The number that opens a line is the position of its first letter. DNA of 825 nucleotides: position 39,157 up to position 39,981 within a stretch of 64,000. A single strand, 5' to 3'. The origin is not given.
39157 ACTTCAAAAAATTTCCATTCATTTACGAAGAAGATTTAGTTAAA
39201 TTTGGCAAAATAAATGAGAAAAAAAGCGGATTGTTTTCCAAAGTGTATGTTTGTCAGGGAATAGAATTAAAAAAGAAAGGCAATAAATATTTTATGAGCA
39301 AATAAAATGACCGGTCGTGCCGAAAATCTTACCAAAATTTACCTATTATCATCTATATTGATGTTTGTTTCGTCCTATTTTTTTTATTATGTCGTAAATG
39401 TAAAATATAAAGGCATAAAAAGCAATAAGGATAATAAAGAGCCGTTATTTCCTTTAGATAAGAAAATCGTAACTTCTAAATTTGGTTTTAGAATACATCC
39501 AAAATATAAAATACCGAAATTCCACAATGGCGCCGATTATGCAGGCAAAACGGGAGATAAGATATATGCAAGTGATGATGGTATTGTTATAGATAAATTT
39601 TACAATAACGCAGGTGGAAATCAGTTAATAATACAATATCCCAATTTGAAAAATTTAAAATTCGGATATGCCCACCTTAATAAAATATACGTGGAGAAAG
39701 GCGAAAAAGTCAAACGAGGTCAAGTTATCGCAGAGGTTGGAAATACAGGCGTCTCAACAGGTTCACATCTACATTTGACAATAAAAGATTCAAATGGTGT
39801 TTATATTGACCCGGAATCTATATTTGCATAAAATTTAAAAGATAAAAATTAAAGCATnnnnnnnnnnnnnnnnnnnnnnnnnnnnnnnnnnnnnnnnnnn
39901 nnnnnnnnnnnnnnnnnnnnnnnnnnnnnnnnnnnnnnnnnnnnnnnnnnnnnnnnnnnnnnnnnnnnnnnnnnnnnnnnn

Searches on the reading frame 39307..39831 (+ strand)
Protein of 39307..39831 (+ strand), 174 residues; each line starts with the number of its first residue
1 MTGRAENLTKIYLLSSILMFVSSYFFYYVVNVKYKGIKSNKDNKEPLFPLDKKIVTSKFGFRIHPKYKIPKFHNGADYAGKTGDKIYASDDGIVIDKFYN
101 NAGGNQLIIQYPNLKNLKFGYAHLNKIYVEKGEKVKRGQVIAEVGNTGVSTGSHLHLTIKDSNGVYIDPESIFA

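Call 21: search_protein_families(library=pfam, proteins=[window:39307-39831:+], max_evalue=0.01)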
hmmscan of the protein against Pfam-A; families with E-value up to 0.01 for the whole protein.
window:39307-39831:+ (174 aa): 2 families
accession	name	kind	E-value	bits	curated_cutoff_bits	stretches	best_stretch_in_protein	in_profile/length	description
PF01551.29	Peptidase_M23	-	6.6e-25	87.6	28.7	1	71-169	1-96/96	Peptidase family M23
PF13533.13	Biotin_lipoyl_2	-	0.0067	16.7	29.8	0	126-143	13-30/32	Biotin-lipoyl like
